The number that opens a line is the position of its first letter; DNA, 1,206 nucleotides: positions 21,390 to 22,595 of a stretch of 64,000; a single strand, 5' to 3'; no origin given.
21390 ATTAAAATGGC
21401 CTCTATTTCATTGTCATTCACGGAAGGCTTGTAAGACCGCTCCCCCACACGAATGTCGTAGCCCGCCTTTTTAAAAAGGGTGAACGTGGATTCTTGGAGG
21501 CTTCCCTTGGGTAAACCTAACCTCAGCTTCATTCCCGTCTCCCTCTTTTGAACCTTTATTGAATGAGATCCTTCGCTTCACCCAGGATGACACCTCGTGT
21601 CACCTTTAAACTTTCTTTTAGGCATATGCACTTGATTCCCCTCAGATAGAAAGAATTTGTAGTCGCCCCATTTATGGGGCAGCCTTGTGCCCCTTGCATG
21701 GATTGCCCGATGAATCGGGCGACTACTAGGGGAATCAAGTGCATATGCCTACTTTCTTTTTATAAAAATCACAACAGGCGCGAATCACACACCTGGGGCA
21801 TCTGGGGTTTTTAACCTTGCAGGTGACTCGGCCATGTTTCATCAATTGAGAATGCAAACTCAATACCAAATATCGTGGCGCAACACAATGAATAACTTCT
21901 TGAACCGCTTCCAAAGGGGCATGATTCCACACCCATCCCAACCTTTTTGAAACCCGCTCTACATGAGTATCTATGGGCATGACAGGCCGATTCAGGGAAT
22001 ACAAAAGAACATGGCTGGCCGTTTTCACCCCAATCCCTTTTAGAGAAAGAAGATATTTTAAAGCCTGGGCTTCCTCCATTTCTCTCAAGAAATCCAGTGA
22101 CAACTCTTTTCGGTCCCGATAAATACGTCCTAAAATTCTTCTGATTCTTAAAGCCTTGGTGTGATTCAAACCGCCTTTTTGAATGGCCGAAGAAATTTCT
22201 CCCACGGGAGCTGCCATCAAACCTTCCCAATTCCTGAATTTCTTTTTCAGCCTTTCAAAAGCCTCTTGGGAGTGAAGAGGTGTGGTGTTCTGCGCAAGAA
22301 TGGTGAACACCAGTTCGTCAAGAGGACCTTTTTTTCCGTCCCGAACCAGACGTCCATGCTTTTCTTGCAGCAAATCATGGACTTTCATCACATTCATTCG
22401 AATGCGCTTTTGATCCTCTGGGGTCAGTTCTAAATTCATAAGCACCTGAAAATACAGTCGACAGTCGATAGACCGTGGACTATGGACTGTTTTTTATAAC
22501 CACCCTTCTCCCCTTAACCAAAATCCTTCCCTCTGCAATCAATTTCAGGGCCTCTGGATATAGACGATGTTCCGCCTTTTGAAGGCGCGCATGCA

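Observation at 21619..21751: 133-bp MITE family A with 8-bp target-site duplications; one copy rewrites the C-terminus of nth, the other is nested in another MITE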

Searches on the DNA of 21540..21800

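Call 76: search_rna_families(source=window, start=21540, end=21800, threshold=evalue, max_evalue=1)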
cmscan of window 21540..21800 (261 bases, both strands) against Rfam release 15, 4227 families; matches with E-value up to 1: 2.
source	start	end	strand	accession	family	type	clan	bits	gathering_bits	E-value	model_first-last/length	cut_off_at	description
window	21662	21722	-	RF04224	mir-9229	Gene; miRNA;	-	18.4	71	0.35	1-76/76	no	mir-9229 microRNA precursor family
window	21620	21749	-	RF04133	MIR2646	Gene; miRNA;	-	13.6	245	0.94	2-256/256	no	MIR2646 microRNA precursor family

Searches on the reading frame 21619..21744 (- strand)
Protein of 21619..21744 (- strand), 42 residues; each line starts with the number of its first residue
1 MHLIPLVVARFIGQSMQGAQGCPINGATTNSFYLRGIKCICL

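Call 42: find_homologous_proteins(query=window:21619-21744:-, max_evalue=0.001)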
Query seq(42 aa): no candidate shares three 5-residue words with the query. No homologue found.

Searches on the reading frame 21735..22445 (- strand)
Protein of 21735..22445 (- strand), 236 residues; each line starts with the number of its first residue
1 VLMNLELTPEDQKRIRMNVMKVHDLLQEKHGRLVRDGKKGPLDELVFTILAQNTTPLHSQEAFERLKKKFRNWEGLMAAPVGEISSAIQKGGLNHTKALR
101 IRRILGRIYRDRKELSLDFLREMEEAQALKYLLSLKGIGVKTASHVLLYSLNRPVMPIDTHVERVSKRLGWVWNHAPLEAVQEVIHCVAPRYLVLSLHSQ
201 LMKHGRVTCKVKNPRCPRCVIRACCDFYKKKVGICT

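Call 11: find_encoding_contigs(protein=window:21735-22445:-, flank=6000, max_places=8)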
Protein window:21735-22445:- (236 aa): no gene with exactly this product is on record in the collection.

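Call 12: find_encoding_contigs(protein=window:21735-22439:-, flank=3000, max_places=10)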
Protein window:21735-22439:- (234 aa): 5 contigs read that carry it; 4 places shown.
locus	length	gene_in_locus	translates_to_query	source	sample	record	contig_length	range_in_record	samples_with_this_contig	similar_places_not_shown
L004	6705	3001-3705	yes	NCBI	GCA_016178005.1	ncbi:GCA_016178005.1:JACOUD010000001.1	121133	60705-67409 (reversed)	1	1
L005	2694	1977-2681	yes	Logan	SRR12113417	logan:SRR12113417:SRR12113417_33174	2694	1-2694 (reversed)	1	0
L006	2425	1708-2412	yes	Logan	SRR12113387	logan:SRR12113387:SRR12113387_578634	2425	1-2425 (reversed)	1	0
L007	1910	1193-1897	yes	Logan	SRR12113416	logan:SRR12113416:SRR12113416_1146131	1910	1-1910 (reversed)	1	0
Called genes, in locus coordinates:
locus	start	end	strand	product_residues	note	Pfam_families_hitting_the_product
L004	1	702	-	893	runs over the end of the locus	PF08335:GlnD_UR_UTase, PF27444:GlnD_3rd, PF01966:HD, PF22754:bHLH-TF_ACT-like_plant (faint), PF13291:ACT_4 (faint), PF24931:ACT_ACR9_3rd, PF01842:ACT (weak), PF26956:ACT_ACR_D1 (weak)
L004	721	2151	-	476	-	PF00072:Response_reg, PF00158:Sigma54_activat, PF14532:Sigma54_activ_2, PF00004:AAA (weak), PF07728:AAA_5 (weak), PF25601:AAA_lid_14, PF02954:HTH_8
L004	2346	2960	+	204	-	PF00551:Formyl_trans_N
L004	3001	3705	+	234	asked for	PF22175:Ogg-HhH (weak), PF00730:HhH-GPD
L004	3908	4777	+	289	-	PF12974:Phosphonate-bd (weak), PF01634:HisG, PF08029:HisG_C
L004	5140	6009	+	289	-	PF00288:GHMP_kinases_N, PF08544:GHMP_kinases_C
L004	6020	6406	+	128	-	PF04026:SpoVG, PF13240:Zn_Ribbon_1 (weak)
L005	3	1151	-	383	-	?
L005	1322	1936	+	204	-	PF00551:Formyl_trans_N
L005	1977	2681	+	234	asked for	PF22175:Ogg-HhH (weak), PF00730:HhH-GPD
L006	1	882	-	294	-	?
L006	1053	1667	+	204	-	PF00551:Formyl_trans_N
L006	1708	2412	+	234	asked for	PF22175:Ogg-HhH (weak), PF00730:HhH-GPD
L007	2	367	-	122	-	?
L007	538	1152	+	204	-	PF00551:Formyl_trans_N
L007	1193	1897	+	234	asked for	PF22175:Ogg-HhH (weak), PF00730:HhH-GPD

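Call 13: find_homologous_proteins(query=window:21735-22439:-, max_evalue=1e-20)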
Query window:21735-22439:- (234 aa): 20 proteins with E <= 1e-20 among 443 candidates.
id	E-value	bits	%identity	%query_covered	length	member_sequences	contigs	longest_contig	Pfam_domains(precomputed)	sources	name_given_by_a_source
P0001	1.9e-154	530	100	100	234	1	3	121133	PF00730.32,PF22175.3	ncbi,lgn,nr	ncbi:MAG: endonuclease III [Chlamydiae bacterium]|nr:endonuclease III [Chlamydiota bacterium] MBI326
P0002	1.1e-99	351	66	98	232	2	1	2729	PF00730.32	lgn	-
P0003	9.2e-98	345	65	99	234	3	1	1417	PF00730.32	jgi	jgi:endonuclease-3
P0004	6.7e-95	335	63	98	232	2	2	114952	PF00730.32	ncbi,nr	ncbi:MAG: hypothetical protein HYS07_07705 [Chlamydiae bacterium]|nr:hypothetical protein [Chlamydio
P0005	1.1e-87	312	59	98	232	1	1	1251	PF00730.32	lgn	-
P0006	1.1e-83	298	57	98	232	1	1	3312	PF00730.32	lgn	-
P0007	1.6e-42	164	43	86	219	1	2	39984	PF00730.32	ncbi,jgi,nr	ncbi:MAG: endonuclease III [Gaiellales bacterium]|nr:MAG: endonuclease III [Gaiellales bacterium]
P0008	1.0e-41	161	41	86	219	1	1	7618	PF00730.32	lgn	-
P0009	5.0e-40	156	38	94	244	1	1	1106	PF00730.32,PF10576.15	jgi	jgi:endonuclease III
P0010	7.5e-37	145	40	85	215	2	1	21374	PF00730.32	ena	-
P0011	1.1e-36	145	41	85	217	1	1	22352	PF00730.32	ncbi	-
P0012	2.7e-35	140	35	90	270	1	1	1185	PF00730.32,PF10576.15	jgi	jgi:endonuclease-3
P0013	1.0e-32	132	41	88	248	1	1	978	PF00730.32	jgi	jgi:endonuclease-3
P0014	1.0e-31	128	35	88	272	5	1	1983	PF00730.32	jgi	jgi:endonuclease-3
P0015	1.5e-31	128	34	88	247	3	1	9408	PF00730.32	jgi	jgi:endonuclease-3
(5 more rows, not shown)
